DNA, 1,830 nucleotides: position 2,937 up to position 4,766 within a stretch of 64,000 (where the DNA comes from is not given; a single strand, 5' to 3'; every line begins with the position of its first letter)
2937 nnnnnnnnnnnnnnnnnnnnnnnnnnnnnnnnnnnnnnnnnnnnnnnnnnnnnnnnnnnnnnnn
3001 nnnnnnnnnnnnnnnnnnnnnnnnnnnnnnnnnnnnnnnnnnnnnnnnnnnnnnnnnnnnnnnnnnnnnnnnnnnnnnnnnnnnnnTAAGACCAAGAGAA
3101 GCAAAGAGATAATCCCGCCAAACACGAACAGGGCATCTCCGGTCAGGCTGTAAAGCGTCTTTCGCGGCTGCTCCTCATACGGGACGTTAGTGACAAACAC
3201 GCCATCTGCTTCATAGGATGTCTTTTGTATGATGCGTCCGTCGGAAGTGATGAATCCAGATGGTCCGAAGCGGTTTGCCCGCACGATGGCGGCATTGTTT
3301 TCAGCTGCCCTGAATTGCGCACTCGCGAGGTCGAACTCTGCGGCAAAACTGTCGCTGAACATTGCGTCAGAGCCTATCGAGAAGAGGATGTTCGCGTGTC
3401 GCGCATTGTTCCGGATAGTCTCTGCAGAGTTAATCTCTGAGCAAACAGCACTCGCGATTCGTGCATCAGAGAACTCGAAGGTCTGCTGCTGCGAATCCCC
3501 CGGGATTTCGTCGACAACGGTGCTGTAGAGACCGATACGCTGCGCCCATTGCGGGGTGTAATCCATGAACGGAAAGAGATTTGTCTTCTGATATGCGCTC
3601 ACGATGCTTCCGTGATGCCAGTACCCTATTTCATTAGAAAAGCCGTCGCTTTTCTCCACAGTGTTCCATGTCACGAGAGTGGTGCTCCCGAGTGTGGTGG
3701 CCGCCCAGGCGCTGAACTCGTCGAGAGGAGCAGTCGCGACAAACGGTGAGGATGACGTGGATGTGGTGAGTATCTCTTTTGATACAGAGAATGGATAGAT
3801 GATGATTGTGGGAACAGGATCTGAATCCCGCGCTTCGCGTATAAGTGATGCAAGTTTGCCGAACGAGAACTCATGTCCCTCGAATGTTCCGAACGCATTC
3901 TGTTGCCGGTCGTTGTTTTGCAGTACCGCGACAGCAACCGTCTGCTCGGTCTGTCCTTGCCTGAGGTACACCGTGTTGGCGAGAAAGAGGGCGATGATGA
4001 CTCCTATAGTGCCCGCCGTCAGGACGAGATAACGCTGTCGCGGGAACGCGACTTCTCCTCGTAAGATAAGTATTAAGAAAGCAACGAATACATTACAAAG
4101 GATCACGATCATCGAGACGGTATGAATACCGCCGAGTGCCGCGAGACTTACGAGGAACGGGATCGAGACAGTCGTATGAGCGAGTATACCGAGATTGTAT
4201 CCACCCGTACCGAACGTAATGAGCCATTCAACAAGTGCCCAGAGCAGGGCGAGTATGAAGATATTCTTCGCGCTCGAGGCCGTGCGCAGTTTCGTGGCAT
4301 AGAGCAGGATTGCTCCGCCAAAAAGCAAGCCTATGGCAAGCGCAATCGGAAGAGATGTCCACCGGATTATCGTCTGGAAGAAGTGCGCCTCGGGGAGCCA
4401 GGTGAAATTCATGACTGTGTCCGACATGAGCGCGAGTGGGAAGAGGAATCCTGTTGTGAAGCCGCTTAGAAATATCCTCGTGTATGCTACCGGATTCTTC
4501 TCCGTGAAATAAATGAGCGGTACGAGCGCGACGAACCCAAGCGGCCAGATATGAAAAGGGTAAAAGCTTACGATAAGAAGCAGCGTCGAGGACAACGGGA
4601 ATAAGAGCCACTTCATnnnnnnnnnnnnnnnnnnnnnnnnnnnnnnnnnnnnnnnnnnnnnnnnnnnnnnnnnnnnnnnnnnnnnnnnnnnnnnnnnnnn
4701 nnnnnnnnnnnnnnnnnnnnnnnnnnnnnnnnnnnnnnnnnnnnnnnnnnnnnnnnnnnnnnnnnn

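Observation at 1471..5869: Translationally coupled operon: adenylate-forming enzyme plus two tandem Lnt-like N-acyltransferase paralogs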

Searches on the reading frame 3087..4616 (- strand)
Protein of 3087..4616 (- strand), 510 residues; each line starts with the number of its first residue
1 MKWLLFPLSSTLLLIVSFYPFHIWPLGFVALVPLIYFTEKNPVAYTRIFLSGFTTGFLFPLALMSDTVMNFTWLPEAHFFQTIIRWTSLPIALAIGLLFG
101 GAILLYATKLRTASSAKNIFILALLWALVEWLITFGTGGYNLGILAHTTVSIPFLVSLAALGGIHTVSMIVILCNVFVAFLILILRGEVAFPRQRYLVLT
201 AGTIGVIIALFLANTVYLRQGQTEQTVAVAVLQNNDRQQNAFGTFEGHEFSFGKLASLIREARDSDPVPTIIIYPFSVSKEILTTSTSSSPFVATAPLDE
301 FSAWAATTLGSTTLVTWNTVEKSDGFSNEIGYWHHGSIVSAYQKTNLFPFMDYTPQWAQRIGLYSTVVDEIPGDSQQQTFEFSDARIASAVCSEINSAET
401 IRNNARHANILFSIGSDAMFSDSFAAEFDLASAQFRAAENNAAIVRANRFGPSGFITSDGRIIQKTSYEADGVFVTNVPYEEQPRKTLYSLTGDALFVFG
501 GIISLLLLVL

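Call 3: search_protein_families(library=pfam, proteins=[window:3087-4616:-], max_evalue=0.01)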
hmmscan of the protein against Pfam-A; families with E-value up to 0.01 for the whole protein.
window:3087-4616:- (510 aa): 2 families
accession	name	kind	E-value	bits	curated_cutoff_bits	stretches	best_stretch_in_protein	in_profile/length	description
PF20154.4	LNT_N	-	4.4e-18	66.4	27.1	1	10-176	1-158/159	Apolipoprotein N-acyltransferase N-terminal domain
PF00795.27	CN_hydrolase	-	2.5e-12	47.1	23.2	1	334-479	100-247/256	Carbon-nitrogen hydrolase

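Call 4: search_protein_families(library=ncbifam, proteins=[window:3087-4616:-], max_evalue=0.01)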
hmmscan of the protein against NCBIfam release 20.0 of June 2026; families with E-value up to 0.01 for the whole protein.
window:3087-4616:- (510 aa): 1 family
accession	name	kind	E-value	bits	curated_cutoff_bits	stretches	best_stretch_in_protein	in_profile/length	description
TIGR00546.1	lnt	equivalog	1.5e-40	139.6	132.9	1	67-462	6-395/395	apolipoprotein N-acyltransferase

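Call 5: search_solved_structures(query=window:3087-4616:-, max_evalue=0.01, show_alignments=2)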
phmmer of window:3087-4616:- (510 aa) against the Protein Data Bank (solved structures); distinct sequences matched with E-value up to 0.01: 1.
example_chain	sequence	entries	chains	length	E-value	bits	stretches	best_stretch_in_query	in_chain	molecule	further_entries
5n6m_A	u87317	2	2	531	8e-07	31.3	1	336-474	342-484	Apolipoprotein N-acyltransferase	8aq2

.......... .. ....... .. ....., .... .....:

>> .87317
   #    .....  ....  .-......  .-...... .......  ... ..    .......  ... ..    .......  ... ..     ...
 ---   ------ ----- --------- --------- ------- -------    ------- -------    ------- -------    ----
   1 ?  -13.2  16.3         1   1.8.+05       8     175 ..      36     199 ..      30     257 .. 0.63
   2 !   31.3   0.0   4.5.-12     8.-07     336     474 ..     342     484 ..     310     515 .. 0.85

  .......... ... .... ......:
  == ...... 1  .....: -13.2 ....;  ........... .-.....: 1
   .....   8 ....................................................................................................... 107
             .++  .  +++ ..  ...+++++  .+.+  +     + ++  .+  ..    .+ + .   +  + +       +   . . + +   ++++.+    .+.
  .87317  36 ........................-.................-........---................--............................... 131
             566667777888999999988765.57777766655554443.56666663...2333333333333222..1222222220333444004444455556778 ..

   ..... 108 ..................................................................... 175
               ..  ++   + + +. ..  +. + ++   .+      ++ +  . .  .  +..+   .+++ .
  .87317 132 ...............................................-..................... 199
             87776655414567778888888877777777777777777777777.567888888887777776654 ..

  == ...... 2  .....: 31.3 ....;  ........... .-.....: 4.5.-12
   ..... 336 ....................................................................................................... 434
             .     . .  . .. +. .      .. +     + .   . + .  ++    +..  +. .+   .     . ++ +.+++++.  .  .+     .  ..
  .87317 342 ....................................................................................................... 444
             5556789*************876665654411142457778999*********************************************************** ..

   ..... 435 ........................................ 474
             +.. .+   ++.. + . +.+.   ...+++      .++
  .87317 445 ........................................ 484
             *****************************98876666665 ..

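Call 9: find_homologous_proteins(query=window:3087-4616:-, max_evalue=0.00001)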
Query window:3087-4616:- (510 aa): 39 proteins with E <= 0.00001 among 8000 candidates.
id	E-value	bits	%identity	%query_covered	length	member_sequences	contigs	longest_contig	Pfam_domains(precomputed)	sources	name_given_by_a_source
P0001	0.0e+0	1125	100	100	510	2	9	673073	PF20154.5,PF00795.28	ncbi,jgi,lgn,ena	-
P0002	3.5e-293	991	87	100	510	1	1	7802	PF20154.5,PF00795.28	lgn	-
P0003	2.7e-235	800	79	89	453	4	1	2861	PF20154.5,PF00795.28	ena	-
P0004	1.3e-232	791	71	100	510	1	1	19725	PF20154.5,PF00795.28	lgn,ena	-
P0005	1.4e-230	784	70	99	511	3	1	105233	PF20154.5,PF00795.28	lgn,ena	-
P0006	8.6e-208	709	64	99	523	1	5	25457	PF20154.5,PF00795.28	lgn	-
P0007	6.9e-193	660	60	100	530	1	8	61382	PF20154.5,PF00795.28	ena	-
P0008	6.1e-191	653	60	98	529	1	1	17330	PF20154.5,PF00795.28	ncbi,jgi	-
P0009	9.3e-174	597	57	99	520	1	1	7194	PF20154.5,PF00795.28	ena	-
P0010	2.9e-98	348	40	99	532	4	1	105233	PF20154.5,PF00795.28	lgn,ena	-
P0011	3.9e-97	344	38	93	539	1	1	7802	PF20154.5,PF00795.28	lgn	-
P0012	1.9e-95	338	39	99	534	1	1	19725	PF20154.5,PF00795.28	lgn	-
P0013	2.8e-95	338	39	97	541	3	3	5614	PF20154.5,PF00795.28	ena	-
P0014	7.6e-94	333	38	94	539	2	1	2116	PF20154.5,PF00795.28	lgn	-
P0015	9.3e-94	333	37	96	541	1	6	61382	PF20154.5,PF00795.28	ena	-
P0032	2.8e-52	196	31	98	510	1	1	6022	PF20154.5,PF00795.28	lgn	-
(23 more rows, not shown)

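Call 13: find_encoding_contigs(protein=P0001, flank=10000, max_places=3)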
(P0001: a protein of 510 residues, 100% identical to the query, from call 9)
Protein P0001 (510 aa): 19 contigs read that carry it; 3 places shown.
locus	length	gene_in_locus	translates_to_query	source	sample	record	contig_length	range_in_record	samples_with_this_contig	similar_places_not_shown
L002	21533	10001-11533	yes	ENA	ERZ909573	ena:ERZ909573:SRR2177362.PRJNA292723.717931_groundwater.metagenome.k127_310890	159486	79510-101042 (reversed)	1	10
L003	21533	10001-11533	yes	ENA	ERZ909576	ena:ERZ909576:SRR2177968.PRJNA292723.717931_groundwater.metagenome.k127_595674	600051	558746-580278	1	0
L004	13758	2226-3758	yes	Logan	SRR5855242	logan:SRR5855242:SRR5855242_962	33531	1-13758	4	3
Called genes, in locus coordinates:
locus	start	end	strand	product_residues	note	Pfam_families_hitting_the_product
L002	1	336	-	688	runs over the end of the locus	PF02518:HATPase_c, PF00204:DNA_gyraseB, PF01751:Toprim, PF00986:DNA_gyraseB_C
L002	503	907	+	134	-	-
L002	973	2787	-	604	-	PF03483:B3_4, PF03484:B5, PF03147:FDX-ACB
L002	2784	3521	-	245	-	PF01409:tRNA-synt_2d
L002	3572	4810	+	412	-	PF13506:Glyco_transf_21, PF03142:Chitin_synth_2 (faint), PF00535:Glycos_transf_2, PF10111:Glyco_tranf_2_2 (faint), PF13641:Glyco_tranf_2_3, PF13632:Glyco_trans_2_3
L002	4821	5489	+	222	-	-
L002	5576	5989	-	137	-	-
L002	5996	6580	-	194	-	PF25025:EF-Ts_N (weak), PF00889:EF_TS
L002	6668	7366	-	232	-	PF00318:Ribosomal_S2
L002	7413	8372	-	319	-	PF03462:PCRF, PF00472:RF-1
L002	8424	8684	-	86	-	PF01197:Ribosomal_L31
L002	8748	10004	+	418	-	PF00501:AMP-binding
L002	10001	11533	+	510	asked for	PF20154:LNT_N, PF00795:CN_hydrolase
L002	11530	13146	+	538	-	PF20154:LNT_N, PF00795:CN_hydrolase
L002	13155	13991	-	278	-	-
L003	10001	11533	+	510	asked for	PF20154:LNT_N, PF00795:CN_hydrolase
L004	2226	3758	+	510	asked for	PF20154:LNT_N, PF00795:CN_hydrolase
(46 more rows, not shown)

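Call 17: find_related_loci(query=A3, collection=metagenome_contigs, flank=10000)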
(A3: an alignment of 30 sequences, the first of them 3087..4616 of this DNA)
Query A3 (510 aa) in metagenome_contigs; peptide patterns used: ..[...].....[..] (x = any residue, [..] = any of these).
73 stretches matched a pattern; 27 encode a relative of the query (tblastn E <= 1e-3); 27 distinct loci.
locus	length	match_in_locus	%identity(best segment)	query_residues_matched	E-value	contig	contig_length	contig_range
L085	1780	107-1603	39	4-494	1e-112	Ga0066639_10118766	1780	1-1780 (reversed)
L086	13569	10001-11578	37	3-510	3e-102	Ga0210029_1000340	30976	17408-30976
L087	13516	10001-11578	37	3-510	8e-102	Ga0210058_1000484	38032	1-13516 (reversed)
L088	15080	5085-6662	37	3-510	2e-101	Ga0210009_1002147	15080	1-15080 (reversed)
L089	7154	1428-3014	37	3-510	2e-101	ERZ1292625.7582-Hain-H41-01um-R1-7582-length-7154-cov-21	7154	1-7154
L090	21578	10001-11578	37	3-510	2e-101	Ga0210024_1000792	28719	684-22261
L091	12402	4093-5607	39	3-507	6e-96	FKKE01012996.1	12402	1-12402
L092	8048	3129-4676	36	3-494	2e-95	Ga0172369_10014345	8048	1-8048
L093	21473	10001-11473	38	3-498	2e-94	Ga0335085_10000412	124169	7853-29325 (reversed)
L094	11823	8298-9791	36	2-495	3e-89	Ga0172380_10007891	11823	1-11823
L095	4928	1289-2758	37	2-494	3e-84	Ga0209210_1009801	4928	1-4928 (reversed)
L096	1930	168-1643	36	7-498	9e-88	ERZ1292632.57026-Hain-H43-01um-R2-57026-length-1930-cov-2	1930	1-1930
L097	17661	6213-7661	36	7-490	6e-82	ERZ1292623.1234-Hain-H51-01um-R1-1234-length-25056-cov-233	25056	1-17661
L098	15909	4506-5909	37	18-489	4e-77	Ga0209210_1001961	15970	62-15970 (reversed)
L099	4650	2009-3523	30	7-508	2e-71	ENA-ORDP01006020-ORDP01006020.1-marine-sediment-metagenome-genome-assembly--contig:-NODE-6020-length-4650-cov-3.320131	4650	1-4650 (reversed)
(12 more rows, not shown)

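Call 27: search_protein_families(library=pfam, proteins=[L087:12562-13515:-, L087:11597-12286:-, L087:7450-8133:+, L093:11479-13053:+, L087:8129-8629:+, L097:9905-11647:-, L092:7229-7879:+], max_evalue=0.01)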
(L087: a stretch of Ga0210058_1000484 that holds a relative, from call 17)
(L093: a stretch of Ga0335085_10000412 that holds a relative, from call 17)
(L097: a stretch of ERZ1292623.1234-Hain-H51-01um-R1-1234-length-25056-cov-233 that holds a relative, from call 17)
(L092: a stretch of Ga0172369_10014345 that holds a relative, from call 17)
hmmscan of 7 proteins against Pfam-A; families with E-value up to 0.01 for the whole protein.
L087:12562-13515:- (318 aa): 0 families

L087:11597-12286:- (230 aa): 3 families
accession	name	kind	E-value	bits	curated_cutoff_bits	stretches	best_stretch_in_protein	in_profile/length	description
PF04140.19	ICMT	-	7.7e-13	49.1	24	1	126-208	10-94/95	Isoprenylcysteine carboxyl methyltransferase (ICMT) family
PF04191.18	PEMT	-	3.3e-11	44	25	1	114-212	3-103/105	Phospholipid methyltransferase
PF06966.17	DUF1295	-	0.00078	19.4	20.4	1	151-197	155-201/235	Protein of unknown function (DUF1295)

L087:7450-8133:+ (228 aa): 2 families
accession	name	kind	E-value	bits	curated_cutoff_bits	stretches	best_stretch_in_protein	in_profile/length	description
PF12699.13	phiKZ_IP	-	0.001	18.8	27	1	98-173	111-191/387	phiKZ-like phage internal head proteins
PF01025.24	GrpE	-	0.0095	16.1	25.8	0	94-199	7-106/165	GrpE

L093:11479-13053:+ (525 aa): 1 family
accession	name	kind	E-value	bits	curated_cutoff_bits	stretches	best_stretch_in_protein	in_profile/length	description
PF00221.24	Lyase_aromatic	-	1.4e-147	492.6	27.3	1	20-493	1-465/466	Aromatic amino acid lyase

L087:8129-8629:+ (167 aa): 0 families

L097:9905-11647:- (581 aa): 0 families

L092:7229-7879:+ (217 aa): 12 families
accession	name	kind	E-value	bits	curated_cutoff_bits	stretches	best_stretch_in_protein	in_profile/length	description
PF01596.23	Methyltransf_3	-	1.7e-24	86.7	22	1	50-189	21-164/204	O-methyltransferase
PF13578.12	Methyltransf_24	-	6.4e-17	62.8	26.3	1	78-179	1-104/105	Methyltransferase domain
PF13847.12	Methyltransf_31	-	4.6e-08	33.3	27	1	72-181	2-113/145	Methyltransferase domain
PF13649.12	Methyltransf_25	-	2.4e-05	25.4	27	1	77-167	1-91/97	Methyltransferase domain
PF08704.16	GCD14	-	0.00012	22.3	26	1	74-153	41-121/247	tRNA methyltransferase complex GCD14 subunit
PF02475.24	TRM5-TYW2_MTfase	-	0.00013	22.4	28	1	60-175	23-133/164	TRM5/TYW2 methyltransferase domain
PF08241.18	Methyltransf_11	-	0.00038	21.5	21.2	1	78-153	1-68/95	Methyltransferase domain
PF02353.26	CMAS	-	0.00066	19.5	27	1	75-177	64-164/273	Mycolic acid cyclopropane synthetase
PF04989.18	RMNT_CmcI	-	0.0014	18.8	23.2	1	73-179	32-147/206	Rhamnosyl O-methyltransferase/CmcI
PF01135.25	PCMT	-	0.0029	17.9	20.3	1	18-127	17-126/210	Protein-L-isoaspartate(D-aspartate) O-methyltransferase (PCMT)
PF13679.12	Methyltransf_32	-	0.0064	16.9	27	0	64-145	16-101/143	Methyltransferase domain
PF09445.16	Methyltransf_15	-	0.0089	16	22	0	98-151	21-77/165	RNA cap guanine-N2 methyltransferase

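Call 31: search_protein_families(library=ncbifam, proteins=[L093:11479-13053:+, L097:8125-9744:-, L087:11597-12286:-, L092:7229-7879:+, L087:12562-13515:-, L087:7450-8133:+, L087:8129-8629:+], max_evalue=0.001)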
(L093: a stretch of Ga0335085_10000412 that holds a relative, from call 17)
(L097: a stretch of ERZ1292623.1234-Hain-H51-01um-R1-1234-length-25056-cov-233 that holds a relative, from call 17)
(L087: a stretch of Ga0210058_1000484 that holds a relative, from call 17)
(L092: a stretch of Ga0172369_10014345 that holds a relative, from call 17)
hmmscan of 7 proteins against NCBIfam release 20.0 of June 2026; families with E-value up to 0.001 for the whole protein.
L093:11479-13053:+ (525 aa): 8 families
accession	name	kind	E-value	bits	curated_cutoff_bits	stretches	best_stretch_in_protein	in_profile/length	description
NF053541.1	FlxA_rubin_TAL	equivalog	1.4e-151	505.3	700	1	34-516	14-496/498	flexirubin biosynthesis tyrosine ammonia-lyase FlxA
TIGR01225.1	hutH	equivalog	1.5e-127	426.1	539.15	1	14-518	2-491/506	histidine ammonia-lyase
NF006871.0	PRK09367.1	subfamily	1.2e-125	420.1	524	1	11-520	2-496/505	histidine ammonia-lyase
TIGR03832.1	Tyr_2_3_mutase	equivalog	9.1e-108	361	501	1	17-511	3-502/507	tyrosine 2,3-aminomutase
TIGR04475.1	Phe_D_beta_mut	equivalog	4.1e-103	345.8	800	1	17-514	7-507/510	phenylalanine aminomutase (D-beta-phenylalanine forming)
TIGR01226.1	phe_am_lyase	equivalog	1e-73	248.8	519.15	1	10-472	30-498/680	phenylalanine ammonia-lyase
NF041222.1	BagA_FevW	exception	9.2e-68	229.1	1000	1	29-510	17-508/529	bagremycin/ferroverdin biosynthesis tyrosine ammonia-lyase BagA/FevW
TIGR04473.1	taxol_Phe_23mut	exception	1.3e-54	185.6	1250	1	19-473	34-495/687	phenylalanine aminomutase (L-beta-phenylalanine forming)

L097:8125-9744:- (540 aa): 8 families
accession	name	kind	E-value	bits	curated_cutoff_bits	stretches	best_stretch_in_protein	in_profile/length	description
NF053541.1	FlxA_rubin_TAL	equivalog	6.4e-187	621.9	700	1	33-530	2-497/498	flexirubin biosynthesis tyrosine ammonia-lyase FlxA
NF006871.0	PRK09367.1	subfamily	2.4e-132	442.1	524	1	29-536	8-499/505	histidine ammonia-lyase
TIGR01225.1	hutH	equivalog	1.6e-131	439.3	539.15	1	29-532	5-492/506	histidine ammonia-lyase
TIGR03832.1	Tyr_2_3_mutase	equivalog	1.2e-121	406.7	501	1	32-515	6-494/507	tyrosine 2,3-aminomutase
TIGR04475.1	Phe_D_beta_mut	equivalog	2.3e-118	396.1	800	1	26-517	4-498/510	phenylalanine aminomutase (D-beta-phenylalanine forming)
TIGR01226.1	phe_am_lyase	equivalog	3.1e-81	273.7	519.15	1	18-511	25-526/680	phenylalanine ammonia-lyase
NF041222.1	BagA_FevW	exception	1e-78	265.3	1000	1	48-525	25-510/529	bagremycin/ferroverdin biosynthesis tyrosine ammonia-lyase BagA/FevW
TIGR04473.1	taxol_Phe_23mut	exception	1.2e-52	179.1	1250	1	72-487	78-497/687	phenylalanine aminomutase (L-beta-phenylalanine forming)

L087:11597-12286:- (230 aa): 3 families
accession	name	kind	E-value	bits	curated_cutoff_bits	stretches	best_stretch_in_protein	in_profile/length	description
NF040696.1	isopcys_mtase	equivalog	2e-16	60.4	160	1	107-225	68-186/190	protein-S-isoprenylcysteine O-methyltransferase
TIGR04571.1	LmtA_Leptospira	exception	1.1e-06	28.6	325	1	151-221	88-158/252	lipid A Kdo2 1-phosphate O-methyltransferase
NF045656.1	MeththiolMtaseMddA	equivalog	0.00011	21.5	270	1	155-220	169-231/238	methanethiol S-methyltransferase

L092:7229-7879:+ (217 aa): 6 families
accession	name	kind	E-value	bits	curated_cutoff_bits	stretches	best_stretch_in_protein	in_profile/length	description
NF001556.0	PRK00377.1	equivalog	7.3e-11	42.2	238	1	57-179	21-145/198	cobalt-precorrin-6Y C(15)-methyltransferase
NF001453.0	PRK00312.1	equivalog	3.1e-06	26.9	188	1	20-126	26-129/217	protein-L-isoaspartate(D-aspartate) O-methyltransferase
TIGR02469.1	CbiT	equivalog_domain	4.6e-05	23.7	78.3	1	64-178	11-121/124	precorrin-6Y C5,15-methyltransferase (decarboxylating) subunit CbiT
TIGR00536.1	hemK_fam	subfamily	0.0001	21.5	115.5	1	57-148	93-185/286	HemK family protein methyltransferase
NF010549.0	PRK13942.1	equivalog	0.00016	21.2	282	1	73-131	77-134/215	protein-L-isoaspartate O-methyltransferase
NF003380.0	PRK04457.1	equivalog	0.00061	18.9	304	1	70-211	66-198/265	polyamine aminopropyltransferase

L087:12562-13515:- (318 aa): 0 families

L087:7450-8133:+ (228 aa): 0 families

L087:8129-8629:+ (167 aa): 0 families
